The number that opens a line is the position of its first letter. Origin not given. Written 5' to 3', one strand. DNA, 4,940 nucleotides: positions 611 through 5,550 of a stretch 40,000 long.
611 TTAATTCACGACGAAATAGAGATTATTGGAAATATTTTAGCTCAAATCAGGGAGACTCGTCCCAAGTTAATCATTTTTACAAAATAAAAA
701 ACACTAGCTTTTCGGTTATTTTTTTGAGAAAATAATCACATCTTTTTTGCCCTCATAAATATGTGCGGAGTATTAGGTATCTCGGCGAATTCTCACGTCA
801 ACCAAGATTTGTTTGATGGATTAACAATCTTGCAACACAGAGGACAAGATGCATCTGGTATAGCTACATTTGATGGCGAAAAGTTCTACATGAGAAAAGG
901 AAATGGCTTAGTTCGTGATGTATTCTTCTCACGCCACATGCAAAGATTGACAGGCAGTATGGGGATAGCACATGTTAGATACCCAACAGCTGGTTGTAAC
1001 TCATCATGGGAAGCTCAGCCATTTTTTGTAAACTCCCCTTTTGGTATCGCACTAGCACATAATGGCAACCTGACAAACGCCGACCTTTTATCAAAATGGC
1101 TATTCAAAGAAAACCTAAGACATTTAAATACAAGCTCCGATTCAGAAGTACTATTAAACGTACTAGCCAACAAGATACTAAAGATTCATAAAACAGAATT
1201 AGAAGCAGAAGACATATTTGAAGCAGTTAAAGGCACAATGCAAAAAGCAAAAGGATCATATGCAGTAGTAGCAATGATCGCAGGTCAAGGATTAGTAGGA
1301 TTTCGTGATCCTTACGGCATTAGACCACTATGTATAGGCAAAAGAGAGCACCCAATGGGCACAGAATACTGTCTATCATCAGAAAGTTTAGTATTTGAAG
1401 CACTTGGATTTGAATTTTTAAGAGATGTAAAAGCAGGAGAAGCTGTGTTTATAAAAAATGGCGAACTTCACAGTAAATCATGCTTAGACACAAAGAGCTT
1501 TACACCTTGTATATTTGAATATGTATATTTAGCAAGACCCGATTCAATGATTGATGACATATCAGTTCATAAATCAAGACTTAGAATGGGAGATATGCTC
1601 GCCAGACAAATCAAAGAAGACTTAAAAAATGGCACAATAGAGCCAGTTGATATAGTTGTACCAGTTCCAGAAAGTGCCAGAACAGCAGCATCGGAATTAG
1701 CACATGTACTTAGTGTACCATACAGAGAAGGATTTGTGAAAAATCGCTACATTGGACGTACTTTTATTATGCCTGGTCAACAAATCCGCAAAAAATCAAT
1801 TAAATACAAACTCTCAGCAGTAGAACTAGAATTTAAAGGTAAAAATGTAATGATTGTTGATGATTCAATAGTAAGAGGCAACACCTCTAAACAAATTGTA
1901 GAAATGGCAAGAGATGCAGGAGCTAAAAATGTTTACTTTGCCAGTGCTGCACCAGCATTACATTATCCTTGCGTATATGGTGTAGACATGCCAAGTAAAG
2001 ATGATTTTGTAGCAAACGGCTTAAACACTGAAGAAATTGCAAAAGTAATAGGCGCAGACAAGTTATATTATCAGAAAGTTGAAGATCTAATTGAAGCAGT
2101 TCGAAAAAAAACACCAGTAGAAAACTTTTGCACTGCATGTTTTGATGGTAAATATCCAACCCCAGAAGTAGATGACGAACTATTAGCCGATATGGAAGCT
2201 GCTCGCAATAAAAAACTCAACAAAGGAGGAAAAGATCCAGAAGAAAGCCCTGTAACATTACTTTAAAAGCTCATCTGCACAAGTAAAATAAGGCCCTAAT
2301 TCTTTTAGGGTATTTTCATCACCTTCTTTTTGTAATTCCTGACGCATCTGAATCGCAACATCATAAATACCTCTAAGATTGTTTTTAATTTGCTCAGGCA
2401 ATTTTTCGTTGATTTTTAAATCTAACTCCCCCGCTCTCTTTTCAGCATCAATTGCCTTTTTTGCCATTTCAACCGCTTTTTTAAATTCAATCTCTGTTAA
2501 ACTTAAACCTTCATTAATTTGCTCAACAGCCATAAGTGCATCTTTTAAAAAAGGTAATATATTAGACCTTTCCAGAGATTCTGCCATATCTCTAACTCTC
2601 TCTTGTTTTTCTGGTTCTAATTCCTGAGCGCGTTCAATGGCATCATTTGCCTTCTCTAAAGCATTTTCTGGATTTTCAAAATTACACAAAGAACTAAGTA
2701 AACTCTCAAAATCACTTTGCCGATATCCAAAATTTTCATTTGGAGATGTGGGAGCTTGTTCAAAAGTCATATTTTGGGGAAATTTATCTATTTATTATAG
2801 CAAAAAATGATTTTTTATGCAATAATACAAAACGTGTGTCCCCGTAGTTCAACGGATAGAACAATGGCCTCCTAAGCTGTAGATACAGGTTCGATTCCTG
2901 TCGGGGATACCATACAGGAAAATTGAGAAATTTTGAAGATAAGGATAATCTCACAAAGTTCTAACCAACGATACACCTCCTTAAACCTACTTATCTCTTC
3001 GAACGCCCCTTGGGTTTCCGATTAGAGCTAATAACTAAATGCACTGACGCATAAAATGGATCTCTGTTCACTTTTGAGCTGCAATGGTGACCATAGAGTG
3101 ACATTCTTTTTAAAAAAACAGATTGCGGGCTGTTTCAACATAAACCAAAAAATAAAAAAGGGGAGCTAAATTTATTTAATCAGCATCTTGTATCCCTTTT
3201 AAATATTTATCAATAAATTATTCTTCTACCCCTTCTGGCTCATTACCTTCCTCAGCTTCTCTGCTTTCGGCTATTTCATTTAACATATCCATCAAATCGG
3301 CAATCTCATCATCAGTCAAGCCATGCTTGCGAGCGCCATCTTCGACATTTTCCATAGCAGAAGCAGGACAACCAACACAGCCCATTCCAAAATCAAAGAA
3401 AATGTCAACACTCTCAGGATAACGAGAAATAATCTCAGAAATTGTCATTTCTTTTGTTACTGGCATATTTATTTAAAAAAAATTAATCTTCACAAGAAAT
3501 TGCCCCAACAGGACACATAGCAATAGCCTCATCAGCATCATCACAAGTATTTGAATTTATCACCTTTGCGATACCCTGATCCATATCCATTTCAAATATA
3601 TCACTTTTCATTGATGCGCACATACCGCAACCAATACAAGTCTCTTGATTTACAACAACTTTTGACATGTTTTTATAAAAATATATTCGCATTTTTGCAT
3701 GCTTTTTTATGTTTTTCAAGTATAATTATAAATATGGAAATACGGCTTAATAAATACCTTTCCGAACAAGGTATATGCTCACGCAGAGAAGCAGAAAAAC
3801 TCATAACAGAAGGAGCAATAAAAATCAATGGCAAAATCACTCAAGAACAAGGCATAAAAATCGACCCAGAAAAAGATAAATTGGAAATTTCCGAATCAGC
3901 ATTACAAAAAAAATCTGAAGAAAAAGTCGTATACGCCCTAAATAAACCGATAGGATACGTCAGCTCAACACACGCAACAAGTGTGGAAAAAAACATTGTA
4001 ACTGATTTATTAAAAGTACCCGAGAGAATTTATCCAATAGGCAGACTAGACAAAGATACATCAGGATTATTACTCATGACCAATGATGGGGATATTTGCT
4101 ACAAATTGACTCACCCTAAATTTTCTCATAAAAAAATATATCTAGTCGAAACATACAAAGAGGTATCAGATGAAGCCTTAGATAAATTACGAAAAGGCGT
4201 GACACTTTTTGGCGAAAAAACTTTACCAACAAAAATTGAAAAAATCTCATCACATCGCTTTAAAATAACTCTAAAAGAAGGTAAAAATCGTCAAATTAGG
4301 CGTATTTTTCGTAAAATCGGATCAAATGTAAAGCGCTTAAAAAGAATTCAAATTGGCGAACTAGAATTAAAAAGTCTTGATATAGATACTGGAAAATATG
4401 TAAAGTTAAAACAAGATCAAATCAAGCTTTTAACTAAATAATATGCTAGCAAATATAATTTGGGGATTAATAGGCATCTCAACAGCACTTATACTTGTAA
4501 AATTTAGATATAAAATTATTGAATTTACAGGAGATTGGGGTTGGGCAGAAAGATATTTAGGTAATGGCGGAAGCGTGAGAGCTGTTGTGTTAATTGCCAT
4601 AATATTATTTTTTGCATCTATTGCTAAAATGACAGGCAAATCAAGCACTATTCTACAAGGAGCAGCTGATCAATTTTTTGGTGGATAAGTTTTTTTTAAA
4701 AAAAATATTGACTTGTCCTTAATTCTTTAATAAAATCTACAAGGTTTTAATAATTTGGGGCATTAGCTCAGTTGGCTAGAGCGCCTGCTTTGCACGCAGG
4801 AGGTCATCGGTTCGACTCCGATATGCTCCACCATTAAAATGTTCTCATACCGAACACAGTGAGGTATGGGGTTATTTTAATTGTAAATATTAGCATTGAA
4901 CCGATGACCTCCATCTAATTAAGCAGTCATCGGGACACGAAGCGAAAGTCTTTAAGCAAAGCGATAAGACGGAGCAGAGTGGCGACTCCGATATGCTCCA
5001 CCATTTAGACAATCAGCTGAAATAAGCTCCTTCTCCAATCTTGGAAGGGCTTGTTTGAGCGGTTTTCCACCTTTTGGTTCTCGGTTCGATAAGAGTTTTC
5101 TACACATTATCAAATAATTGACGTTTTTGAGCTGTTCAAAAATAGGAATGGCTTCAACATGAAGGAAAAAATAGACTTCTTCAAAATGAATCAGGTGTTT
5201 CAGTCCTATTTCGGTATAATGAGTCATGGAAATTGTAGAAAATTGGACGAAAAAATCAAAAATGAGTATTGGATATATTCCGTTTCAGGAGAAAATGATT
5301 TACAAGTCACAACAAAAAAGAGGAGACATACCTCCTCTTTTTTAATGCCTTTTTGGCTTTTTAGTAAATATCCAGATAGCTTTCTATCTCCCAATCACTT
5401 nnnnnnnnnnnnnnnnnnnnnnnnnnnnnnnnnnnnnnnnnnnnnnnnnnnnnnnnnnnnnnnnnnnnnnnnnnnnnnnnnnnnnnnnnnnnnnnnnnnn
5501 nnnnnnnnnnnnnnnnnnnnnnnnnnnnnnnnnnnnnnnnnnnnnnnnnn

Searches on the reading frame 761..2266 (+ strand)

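Call 59: search_protein_families(library=pfam, proteins=[window:761-2266:+], max_evalue=0.00001)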
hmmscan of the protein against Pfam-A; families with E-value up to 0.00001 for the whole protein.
window:761-2266:+ (501 aa): 4 families
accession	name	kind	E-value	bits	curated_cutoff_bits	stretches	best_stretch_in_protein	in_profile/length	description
PF13522.11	GATase_6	-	7.5e-13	49.1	27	1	64-194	9-120/130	Glutamine amidotransferase domain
PF13537.11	GATase_7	-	2.8e-11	44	25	1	81-209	9-118/123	Glutamine amidotransferase domain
PF00156.33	Pribosyltran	-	2.1e-08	34.1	26.3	1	272-395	10-122/158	Phosphoribosyl transferase domain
PF13230.11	GATase_4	-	3.2e-07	30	23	1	1-200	1-200/272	Glutamine amidotransferases class-II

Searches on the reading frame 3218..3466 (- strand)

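Call 59: search_protein_families(library=pfam, proteins=[window:3218-3466:-], max_evalue=0.00001)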
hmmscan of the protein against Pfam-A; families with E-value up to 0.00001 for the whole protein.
window:3218-3466:- (82 aa): 1 family
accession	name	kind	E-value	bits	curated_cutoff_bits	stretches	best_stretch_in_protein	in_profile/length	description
PF08984.16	DUF1858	-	8.4e-18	64.7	32.2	1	4-55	2-58/59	Domain of unknown function (DUF1858)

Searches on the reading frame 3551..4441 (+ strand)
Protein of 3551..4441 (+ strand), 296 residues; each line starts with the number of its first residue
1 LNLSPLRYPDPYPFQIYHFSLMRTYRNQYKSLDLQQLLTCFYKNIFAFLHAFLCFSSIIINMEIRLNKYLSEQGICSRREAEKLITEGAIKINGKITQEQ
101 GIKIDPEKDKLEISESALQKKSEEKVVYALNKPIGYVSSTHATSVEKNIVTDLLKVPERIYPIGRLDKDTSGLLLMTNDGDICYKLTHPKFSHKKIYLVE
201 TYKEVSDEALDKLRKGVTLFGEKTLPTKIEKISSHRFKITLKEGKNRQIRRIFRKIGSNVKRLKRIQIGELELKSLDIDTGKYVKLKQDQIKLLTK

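Call 59: search_protein_families(library=pfam, proteins=[window:3551-4441:+], max_evalue=0.00001)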
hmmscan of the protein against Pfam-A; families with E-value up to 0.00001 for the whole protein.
window:3551-4441:+ (296 aa): 2 families
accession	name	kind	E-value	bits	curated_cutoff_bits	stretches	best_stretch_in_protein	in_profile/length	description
PF00849.27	PseudoU_synth_2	-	1.8e-21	77.4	26.8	1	127-253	2-150/152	RNA pseudouridylate synthase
PF01479.30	S4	-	4.4e-11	42.8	22.8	1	65-107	2-45/48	S4 domain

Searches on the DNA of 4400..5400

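Call 78: search_rna_families(source=window, start=4400, end=5400, threshold=evalue, max_evalue=0.1)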
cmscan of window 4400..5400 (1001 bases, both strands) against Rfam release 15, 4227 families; matches with E-value up to 0.1: 1.
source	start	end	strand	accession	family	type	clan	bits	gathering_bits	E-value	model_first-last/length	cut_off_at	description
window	4757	4830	+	RF00005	tRNA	Gene; tRNA;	CL00001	70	29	5e-15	1-71/71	no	tRNA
